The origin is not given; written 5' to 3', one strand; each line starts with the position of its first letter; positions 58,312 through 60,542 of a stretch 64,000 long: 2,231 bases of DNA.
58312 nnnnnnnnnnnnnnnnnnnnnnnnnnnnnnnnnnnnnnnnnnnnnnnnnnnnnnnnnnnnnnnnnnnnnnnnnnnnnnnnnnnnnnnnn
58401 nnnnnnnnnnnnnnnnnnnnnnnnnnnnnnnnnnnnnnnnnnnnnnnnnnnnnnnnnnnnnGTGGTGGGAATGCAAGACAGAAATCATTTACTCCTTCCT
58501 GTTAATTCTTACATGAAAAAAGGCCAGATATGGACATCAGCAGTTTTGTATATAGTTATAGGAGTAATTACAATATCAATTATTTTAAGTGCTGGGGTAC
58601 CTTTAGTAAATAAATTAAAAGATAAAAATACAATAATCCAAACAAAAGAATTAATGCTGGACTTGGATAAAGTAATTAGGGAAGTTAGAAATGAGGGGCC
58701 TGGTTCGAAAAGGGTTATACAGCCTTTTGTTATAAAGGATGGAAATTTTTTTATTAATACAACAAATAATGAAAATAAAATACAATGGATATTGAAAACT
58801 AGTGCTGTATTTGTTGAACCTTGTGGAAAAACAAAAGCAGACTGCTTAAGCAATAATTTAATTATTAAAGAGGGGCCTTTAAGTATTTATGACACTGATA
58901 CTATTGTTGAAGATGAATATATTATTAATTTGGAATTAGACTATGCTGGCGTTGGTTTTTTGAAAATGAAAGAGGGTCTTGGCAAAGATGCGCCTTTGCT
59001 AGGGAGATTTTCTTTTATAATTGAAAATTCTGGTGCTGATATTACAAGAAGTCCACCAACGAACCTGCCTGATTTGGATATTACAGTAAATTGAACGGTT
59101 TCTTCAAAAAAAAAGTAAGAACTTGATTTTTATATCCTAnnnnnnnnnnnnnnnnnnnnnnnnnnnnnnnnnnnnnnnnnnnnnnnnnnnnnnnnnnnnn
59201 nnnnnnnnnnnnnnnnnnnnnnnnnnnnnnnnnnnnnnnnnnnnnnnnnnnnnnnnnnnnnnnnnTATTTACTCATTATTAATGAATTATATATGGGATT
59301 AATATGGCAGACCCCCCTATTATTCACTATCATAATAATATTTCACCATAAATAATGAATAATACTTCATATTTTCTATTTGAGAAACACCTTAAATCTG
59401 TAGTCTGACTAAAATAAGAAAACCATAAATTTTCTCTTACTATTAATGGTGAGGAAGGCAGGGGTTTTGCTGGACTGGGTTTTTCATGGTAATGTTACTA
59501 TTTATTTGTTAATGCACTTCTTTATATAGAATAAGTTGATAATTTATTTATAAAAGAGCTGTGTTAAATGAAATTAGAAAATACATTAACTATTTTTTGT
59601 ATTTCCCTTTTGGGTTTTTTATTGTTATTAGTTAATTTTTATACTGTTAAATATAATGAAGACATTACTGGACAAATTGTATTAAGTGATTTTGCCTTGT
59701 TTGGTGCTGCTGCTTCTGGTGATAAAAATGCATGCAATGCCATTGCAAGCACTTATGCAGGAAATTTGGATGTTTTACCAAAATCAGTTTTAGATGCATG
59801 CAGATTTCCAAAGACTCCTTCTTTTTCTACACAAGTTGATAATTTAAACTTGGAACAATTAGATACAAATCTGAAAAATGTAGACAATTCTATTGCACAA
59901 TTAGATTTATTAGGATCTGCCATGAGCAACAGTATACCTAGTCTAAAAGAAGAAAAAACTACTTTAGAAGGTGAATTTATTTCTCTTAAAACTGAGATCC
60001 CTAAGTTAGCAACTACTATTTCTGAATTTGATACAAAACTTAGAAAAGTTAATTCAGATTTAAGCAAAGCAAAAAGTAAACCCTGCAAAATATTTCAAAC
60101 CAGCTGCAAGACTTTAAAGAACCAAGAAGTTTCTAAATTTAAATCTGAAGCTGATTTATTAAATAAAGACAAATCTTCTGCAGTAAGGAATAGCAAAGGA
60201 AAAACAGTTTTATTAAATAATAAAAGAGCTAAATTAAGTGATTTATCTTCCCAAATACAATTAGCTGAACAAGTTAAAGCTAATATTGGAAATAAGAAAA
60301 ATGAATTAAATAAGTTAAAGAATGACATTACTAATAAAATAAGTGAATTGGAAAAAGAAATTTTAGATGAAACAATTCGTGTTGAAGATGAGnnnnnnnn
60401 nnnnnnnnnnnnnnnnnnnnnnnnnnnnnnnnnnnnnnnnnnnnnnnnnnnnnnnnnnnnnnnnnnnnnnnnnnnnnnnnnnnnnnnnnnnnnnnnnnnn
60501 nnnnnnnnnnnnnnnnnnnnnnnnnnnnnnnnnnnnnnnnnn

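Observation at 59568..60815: Signal-anchored coiled-coil protein with a compositionally foreign Cys-rich C-terminal domain between pilins and the assembly ATPase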

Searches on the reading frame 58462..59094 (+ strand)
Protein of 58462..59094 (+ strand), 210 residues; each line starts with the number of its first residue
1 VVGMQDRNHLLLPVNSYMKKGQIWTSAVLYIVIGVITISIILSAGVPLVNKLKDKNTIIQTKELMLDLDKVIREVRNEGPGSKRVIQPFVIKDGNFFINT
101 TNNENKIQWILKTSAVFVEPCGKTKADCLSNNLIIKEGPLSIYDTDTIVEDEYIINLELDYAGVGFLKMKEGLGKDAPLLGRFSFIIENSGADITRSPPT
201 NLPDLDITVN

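Call 9: search_protein_families(library=pfam, proteins=[window:58462-59094:+], max_evalue=0.1)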
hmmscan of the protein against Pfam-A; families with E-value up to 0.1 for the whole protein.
window:58462-59094:+ (210 aa): 0 families

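Call 39: search_protein_families(library=ncbifam, proteins=[window:58513-59094:+], max_evalue=0.1)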
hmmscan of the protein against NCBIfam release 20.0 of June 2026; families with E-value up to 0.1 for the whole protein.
window:58513-59094:+ (193 aa): 1 family
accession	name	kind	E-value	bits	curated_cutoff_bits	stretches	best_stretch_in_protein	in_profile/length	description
TIGR02120.1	GspF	equivalog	0.037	13.3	424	1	20-60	274-314/401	type II secretion system inner membrane protein GspF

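Call 52: find_homologous_proteins(query=window:58513-59091:+, max_evalue=0.001)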
Query window:58513-59091:+ (193 aa): 28 proteins with E <= 0.001 among 116 candidates.
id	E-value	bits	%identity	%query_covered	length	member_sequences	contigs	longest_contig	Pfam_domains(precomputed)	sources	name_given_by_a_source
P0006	2.9e-120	417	99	100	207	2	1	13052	-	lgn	-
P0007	1.6e-99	349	80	100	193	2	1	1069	-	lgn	-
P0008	2.6e-88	312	72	100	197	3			-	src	-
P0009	3.1e-84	299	72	100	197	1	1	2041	-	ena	-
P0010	3.7e-78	279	65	98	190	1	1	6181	-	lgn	-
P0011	3.9e-78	279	66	98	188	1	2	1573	-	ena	-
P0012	1.2e-73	265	63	99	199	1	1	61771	-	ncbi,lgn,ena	-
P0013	2.7e-72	260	63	99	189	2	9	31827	-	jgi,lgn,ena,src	-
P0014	4.0e-72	260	62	99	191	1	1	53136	-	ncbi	-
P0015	6.8e-72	259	61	97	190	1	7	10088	-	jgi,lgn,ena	-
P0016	1.6e-71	258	62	98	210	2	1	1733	-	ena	-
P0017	2.5e-70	254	60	99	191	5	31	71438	-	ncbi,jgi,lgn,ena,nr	ncbi:hypothetical protein J4449_00705 [Candidatus Woesearchaeota archaeon]|nr:hypothetical protein [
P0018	8.4e-70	252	61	99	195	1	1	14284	-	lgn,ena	-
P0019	6.1e-68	246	59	99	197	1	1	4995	-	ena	-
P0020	2.3e-67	244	58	99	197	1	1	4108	-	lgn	-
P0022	1.0e-65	239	57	100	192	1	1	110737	-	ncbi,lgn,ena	-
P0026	3.7e-32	129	41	94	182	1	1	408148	-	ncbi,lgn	-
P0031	1.5e-26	111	42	90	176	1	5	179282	-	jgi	-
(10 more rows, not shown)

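Call 53: find_encoding_contigs(protein=P0012, flank=10000, max_places=1)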
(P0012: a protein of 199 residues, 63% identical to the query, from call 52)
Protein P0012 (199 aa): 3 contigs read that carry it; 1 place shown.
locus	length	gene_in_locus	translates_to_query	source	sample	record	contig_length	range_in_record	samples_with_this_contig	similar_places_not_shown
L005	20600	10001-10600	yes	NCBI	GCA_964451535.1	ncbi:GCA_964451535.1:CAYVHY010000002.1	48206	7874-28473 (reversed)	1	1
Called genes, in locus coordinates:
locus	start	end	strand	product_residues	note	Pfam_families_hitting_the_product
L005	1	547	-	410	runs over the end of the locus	PF00155:Aminotran_1_2, PF00266:Aminotran_5, PF01212:Beta_elim_lyase, PF01041:DegT_DnrJ_EryC1 (weak), PF01053:Cys_Met_Meta_PP (weak)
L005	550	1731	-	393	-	PF19295:SufBD_N, PF01458:SUFBD_core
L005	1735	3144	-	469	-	PF19295:SufBD_N (weak), PF01458:SUFBD_core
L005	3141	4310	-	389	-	PF00266:Aminotran_5, PF01212:Beta_elim_lyase, PF01041:DegT_DnrJ_EryC1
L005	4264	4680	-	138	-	-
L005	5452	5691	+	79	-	-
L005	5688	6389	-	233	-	PF04116:FA_hydroxylase (weak), PF10520:Lipid_desat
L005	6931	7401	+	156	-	-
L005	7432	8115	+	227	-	-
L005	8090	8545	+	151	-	-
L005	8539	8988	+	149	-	-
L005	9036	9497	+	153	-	-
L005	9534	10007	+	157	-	-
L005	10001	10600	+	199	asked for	-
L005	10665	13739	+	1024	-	PF00437:T2SSE, PF14890:Intein_splicing, PF14528:LAGLIDADG_3, PF00437:T2SSE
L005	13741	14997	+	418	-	PF00482:T2SSF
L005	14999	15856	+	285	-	PF00482:T2SSF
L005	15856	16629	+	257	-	-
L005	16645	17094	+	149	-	-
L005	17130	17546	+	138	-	PF01951:Archease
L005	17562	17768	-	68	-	-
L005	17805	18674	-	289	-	PF02492:cobW, PF07683:CobW_C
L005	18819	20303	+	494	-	PF01139:RtcB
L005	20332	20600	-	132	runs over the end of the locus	PF01850:PIN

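Call 54: find_encoding_contigs(protein=P0014, flank=10000, max_places=1)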
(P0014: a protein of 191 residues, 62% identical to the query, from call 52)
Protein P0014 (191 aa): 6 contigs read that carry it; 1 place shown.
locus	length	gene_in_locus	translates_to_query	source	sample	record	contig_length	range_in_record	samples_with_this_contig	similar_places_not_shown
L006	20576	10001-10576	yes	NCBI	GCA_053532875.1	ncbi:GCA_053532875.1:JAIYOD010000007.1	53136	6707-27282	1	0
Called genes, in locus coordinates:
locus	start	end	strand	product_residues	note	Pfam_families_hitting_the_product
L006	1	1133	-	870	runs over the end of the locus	PF19295:SufBD_N (weak), PF01458:SUFBD_core, PF14890:Intein_splicing, PF14528:LAGLIDADG_3 (weak), PF01458:SUFBD_core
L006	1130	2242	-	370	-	PF00266:Aminotran_5, PF01212:Beta_elim_lyase, PF01041:DegT_DnrJ_EryC1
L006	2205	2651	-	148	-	-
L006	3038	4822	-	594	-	-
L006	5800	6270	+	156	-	-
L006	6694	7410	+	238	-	-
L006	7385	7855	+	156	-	-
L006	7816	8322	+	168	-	-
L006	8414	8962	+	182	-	-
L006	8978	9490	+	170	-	-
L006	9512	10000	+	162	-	-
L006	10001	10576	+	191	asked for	-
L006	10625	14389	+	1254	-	PF14890:Intein_splicing, PF27713:UCP018868 (faint), PF00437:T2SSE, PF14890:Intein_splicing, PF14528:LAGLIDADG_3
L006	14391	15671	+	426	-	PF00482:T2SSF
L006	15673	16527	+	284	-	PF00482:T2SSF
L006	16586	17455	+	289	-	-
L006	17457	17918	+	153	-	-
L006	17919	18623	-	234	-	-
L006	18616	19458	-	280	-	PF07884:VKOR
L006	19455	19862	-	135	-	-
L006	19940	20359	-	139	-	PF01951:Archease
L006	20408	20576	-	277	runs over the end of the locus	-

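Call 55: find_encoding_contigs(protein=P0022, flank=10000, max_places=1)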
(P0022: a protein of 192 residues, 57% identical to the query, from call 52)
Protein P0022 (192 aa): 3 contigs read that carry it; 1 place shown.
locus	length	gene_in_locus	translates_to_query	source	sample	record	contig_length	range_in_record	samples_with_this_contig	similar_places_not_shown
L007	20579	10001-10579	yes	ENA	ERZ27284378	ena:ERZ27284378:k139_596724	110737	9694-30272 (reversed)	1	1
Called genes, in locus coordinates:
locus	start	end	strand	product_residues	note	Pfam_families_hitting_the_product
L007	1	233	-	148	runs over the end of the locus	-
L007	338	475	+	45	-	-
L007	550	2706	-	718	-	-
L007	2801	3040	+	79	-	-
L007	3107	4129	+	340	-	PF03462:PCRF, PF00472:RF-1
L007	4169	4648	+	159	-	-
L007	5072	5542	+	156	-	-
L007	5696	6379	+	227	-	-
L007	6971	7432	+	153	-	-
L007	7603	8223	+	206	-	-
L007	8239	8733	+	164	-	-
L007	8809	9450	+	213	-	-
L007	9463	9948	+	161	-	-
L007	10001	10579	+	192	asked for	-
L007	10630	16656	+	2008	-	PF14890:Intein_splicing, PF27713:UCP018868 (faint), PF00437:T2SSE, PF14890:Intein_splicing, PF14528:LAGLIDADG_3, PF00437:T2SSE (weak), PF14890:Intein_splicing, PF14528:LAGLIDADG_3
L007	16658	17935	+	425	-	PF00482:T2SSF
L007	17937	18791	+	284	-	PF00482:T2SSF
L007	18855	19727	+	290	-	-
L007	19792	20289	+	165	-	-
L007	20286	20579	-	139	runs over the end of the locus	PF01951:Archease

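Call 58: search_protein_families(library=pfam, proteins=[L005:15856-16626:+, L005:16645-17091:+, L006:3038-4822:-, L007:550-2706:-], max_evalue=0.01)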
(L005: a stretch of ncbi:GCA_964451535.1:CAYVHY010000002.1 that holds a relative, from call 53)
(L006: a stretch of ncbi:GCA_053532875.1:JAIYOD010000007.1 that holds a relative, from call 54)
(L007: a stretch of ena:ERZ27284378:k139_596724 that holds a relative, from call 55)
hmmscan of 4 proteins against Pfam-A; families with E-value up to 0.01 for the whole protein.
L005:15856-16626:+ (257 aa): 0 families

L005:16645-17091:+ (149 aa): 0 families

L006:3038-4822:- (594 aa): 0 families

L007:550-2706:- (718 aa): 1 family
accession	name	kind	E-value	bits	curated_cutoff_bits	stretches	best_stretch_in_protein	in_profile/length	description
PF09012.17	FeoC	-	0.0035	17.9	21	0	451-487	2-38/69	FeoC like transcriptional regulator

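Call 60: find_encoding_contigs(protein=P0010, flank=10000, max_places=2)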
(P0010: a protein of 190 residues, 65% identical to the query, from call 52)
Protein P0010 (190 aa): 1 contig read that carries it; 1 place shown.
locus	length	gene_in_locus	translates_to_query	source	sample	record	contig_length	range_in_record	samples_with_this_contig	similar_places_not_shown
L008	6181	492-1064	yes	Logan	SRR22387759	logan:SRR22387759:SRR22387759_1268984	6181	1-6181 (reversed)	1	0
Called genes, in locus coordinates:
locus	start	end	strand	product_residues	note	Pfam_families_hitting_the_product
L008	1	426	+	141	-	?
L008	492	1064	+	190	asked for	-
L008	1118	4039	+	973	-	PF00437:T2SSE, PF27713:UCP018868 (faint), PF14890:Intein_splicing, PF14528:LAGLIDADG_3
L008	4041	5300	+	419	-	PF00482:T2SSF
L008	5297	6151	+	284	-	PF00482:T2SSF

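Call 61: find_encoding_contigs(protein=P0013, flank=10000, max_places=2)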
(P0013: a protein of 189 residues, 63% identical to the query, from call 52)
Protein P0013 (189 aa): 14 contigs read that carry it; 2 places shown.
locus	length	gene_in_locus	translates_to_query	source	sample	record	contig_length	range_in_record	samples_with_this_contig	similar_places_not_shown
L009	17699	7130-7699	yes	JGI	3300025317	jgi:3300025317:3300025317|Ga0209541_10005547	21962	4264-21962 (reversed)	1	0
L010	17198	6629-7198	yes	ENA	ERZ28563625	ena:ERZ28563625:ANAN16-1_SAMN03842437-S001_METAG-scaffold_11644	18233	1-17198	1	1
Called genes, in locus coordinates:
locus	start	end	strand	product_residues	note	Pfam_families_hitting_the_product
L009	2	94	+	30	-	?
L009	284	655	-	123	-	PF01850:PIN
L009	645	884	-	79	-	-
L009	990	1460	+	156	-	-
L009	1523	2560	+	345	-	-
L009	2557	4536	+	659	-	-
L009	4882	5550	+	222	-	-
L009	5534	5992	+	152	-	-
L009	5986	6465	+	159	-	-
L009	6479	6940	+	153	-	-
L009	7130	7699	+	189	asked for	-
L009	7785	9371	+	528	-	PF23989:PilB3_C (faint), PF00437:T2SSE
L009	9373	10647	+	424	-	PF00482:T2SSF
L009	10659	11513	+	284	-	PF00482:T2SSF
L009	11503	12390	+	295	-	-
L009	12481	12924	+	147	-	-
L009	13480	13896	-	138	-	PF01951:Archease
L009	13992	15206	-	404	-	PF01637:ATPase_2 (faint), PF13173:AAA_14, PF13635:DUF4143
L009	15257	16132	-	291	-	PF02492:cobW, PF07683:CobW_C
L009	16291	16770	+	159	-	-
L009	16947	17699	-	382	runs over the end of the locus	PF01139:RtcB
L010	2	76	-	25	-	?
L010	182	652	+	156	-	-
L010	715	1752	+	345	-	-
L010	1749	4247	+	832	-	-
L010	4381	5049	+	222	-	-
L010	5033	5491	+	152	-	-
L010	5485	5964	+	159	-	-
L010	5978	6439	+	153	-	-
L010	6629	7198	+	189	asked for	-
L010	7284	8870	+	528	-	PF23989:PilB3_C (faint), PF00437:T2SSE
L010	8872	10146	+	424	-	PF00482:T2SSF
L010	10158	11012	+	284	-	PF00482:T2SSF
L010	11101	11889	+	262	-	-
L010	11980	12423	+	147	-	-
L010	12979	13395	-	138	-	PF01951:Archease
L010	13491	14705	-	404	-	PF01637:ATPase_2 (faint), PF13173:AAA_14, PF13635:DUF4143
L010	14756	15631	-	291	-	PF02492:cobW, PF07683:CobW_C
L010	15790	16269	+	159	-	-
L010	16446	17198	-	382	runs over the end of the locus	PF01139:RtcB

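Call 62: find_encoding_contigs(protein=P0018, flank=10000, max_places=2)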
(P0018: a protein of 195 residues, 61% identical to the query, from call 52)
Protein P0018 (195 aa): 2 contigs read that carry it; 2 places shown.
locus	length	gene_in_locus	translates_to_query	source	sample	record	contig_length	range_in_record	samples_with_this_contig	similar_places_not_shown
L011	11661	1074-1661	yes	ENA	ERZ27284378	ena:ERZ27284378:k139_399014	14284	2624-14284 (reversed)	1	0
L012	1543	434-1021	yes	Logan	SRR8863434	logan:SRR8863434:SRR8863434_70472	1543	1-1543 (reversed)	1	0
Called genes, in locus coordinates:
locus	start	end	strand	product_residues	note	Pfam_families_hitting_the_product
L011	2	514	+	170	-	?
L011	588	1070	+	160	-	-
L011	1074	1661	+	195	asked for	-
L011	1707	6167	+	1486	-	PF14890:Intein_splicing, PF00437:T2SSE, PF14890:Intein_splicing, PF14528:LAGLIDADG_3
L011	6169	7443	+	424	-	PF00482:T2SSF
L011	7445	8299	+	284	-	PF00482:T2SSF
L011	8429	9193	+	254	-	-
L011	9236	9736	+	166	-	-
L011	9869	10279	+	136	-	PF01951:Archease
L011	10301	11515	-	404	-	PF01637:ATPase_2 (faint), PF13173:AAA_14, PF13635:DUF4143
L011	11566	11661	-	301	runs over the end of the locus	PF02492:cobW, PF07683:CobW_C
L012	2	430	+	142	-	?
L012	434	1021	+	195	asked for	-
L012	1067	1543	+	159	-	?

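Call 74: search_protein_families(library=pfam, proteins=[L009:1523-2557:+, L009:2557-4533:+], max_evalue=0.01)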
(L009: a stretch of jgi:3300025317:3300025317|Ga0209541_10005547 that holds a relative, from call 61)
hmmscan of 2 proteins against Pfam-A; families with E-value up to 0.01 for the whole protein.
L009:1523-2557:+ (345 aa): 0 families

L009:2557-4533:+ (659 aa): 0 families

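Call 83: find_encoding_contigs(protein=P0009, flank=3000, max_places=2)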
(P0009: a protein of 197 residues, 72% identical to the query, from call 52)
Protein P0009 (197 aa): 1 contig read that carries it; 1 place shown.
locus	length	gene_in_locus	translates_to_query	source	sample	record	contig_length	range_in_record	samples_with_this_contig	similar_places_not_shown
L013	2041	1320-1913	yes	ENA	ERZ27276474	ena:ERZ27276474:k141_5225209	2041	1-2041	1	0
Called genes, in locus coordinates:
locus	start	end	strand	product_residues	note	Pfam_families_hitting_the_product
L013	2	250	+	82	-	?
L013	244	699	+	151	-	-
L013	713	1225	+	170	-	-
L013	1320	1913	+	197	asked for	-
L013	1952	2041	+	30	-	?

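Call 84: find_encoding_contigs(protein=P0007, flank=3000, max_places=2)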
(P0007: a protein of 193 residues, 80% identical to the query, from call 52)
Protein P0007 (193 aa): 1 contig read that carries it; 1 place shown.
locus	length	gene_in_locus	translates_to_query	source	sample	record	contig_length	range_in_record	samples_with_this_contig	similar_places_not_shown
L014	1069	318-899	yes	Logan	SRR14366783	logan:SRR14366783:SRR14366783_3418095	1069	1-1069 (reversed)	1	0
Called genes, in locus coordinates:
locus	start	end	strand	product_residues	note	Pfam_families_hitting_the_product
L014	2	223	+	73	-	?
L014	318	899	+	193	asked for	-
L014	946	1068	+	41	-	?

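Call 96: find_encoding_contigs(protein=P0026, flank=9000, max_places=1)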
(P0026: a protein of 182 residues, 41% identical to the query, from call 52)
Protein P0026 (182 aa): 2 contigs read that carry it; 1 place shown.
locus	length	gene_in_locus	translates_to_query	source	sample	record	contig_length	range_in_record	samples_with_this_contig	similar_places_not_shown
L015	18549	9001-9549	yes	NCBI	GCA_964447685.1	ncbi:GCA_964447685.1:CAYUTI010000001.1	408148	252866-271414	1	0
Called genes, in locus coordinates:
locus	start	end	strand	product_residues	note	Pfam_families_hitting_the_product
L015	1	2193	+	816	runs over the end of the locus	PF00672:HAMP, PF00512:HisKA, PF02518:HATPase_c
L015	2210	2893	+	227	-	-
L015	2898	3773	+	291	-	-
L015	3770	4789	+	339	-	-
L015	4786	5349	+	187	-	-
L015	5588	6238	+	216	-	-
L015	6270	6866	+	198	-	PF00406:ADK, PF13207:AAA_17, PF13238:AAA_18, PF05191:ADK_lid (weak)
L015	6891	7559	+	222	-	-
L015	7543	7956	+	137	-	-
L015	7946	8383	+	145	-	-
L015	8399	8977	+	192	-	-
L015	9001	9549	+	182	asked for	-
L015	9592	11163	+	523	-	PF00437:T2SSE, PF27713:UCP018868 (weak)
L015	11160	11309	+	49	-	-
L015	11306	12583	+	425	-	PF00482:T2SSF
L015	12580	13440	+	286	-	PF00482:T2SSF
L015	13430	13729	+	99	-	-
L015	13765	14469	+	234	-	-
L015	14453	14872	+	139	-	-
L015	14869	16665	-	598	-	-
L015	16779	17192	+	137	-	PF01951:Archease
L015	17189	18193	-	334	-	PF04015:DUF362, PF12797:Fer4_2 (faint), PF12838:Fer4_7 (weak), PF13187:Fer4_9 (weak), PF13237:Fer4_10 (weak), PF13484:Fer4_16 (faint), PF00037:Fer4 (weak), PF12837:Fer4_6 (weak)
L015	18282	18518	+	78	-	-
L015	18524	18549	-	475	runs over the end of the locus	PF01139:RtcB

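Call 97: find_encoding_contigs(protein=P0031, flank=9000, max_places=1)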
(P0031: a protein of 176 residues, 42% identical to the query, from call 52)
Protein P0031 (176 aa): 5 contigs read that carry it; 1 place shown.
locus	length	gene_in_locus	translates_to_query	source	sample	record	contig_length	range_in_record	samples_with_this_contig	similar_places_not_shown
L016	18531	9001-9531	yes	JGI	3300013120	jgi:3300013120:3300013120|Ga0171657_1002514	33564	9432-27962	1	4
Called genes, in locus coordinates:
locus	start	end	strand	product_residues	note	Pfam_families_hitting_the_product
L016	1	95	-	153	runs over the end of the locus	PF00571:CBS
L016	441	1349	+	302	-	PF01916:DS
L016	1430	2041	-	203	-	PF00702:Hydrolase, PF13419:HAD_2, PF13242:Hydrolase_like (weak)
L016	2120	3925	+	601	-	PF08439:Peptidase_M3_N, PF01432:Peptidase_M3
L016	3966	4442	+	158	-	-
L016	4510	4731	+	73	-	PF14076:DUF4258 (faint)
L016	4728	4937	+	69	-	PF10049:DUF2283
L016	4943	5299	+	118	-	-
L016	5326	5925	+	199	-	-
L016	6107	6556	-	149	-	-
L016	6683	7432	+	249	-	PF01978:TrmB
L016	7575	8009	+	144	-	-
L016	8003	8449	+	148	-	-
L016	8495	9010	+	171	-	-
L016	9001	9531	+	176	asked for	-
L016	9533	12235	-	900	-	PF07705:CARDB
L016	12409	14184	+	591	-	-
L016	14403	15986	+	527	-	PF00437:T2SSE, PF23989:PilB3_C (weak)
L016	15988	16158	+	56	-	-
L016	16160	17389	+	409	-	PF00482:T2SSF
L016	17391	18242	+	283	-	PF00482:T2SSF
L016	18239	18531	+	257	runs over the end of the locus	-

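Call 100: search_protein_families(library=pfam, proteins=[L016:12409-14181:+, L016:9533-12235:-], max_evalue=0.01)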
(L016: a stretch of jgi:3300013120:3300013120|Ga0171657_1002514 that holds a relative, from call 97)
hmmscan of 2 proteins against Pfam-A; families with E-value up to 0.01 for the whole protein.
L016:12409-14181:+ (591 aa): 0 families

L016:9533-12235:- (900 aa): 1 family
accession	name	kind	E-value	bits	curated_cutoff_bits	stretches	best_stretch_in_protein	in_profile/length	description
PF07705.17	CARDB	-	6.7e-28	97.3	22.7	2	676-776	2-99/101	CARDB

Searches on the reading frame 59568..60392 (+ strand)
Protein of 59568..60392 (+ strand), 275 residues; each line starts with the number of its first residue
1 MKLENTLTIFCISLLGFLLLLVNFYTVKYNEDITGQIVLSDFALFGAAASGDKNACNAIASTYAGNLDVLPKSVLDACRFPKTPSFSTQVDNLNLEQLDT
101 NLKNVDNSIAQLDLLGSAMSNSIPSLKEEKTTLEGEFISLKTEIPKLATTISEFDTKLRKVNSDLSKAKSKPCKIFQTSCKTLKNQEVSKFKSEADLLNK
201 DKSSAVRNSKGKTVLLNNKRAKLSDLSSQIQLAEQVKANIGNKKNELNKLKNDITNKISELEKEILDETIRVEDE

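Call 23: find_homologous_proteins(query=A2, max_evalue=0.01)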
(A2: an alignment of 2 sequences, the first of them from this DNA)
Query A2 (2 sequences) (275 aa, profile of the alignment): 2 proteins with E <= 0.01 among 8000 candidates.
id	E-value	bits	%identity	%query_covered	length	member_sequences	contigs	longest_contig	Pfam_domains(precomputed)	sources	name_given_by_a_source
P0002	4.4e-148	510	28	95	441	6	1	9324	-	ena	-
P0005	3.8e-147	507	28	95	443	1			-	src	-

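Call 24: find_related_loci(query=A2, collection=genome_contigs, flank=10000)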
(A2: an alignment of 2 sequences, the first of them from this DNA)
Query A2 (275 aa) in genome_contigs; peptide patterns used: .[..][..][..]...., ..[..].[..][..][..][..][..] (x = any residue, [..] = any of these).
422 stretches matched a pattern; 1 encode a relative of the query (tblastn E <= 1e-3); 1 distinct loci.
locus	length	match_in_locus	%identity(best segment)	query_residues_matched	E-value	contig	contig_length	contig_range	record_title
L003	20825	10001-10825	28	1-260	2e-22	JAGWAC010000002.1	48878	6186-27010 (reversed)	Candidatus Woesearchaeota archaeon isolate RIFCSPHIGHO2_02_FULL_29_19 rifcsphigho2_02_scaffold_704, whole genome shotgun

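Call 27: find_related_loci(query=A2, collection=metagenome_contigs, flank=6000)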
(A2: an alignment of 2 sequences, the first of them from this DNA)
Query A2 (275 aa) in metagenome_contigs; peptide patterns used: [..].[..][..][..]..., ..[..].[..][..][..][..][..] (x = any residue, [..] = any of these).
600 stretches matched a pattern (row limit reached: there are more); 1 encode a relative of the query (tblastn E <= 1e-3); 1 distinct loci.
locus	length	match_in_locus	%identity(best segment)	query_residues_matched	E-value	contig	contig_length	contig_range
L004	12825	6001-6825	28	1-260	1e-22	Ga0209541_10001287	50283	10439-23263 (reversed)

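Call 58: search_protein_families(library=pfam, proteins=[L003:11338-12441:+], max_evalue=0.01)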
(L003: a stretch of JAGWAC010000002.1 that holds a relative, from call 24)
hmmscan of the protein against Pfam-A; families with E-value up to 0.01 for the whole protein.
L003:11338-12441:+ (368 aa): 0 families

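Call 74: search_protein_families(library=pfam, proteins=[L003:10829-11323:+], max_evalue=0.01)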
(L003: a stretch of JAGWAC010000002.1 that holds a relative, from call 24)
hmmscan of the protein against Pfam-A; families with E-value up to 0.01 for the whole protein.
L003:10829-11323:+ (165 aa): 0 families
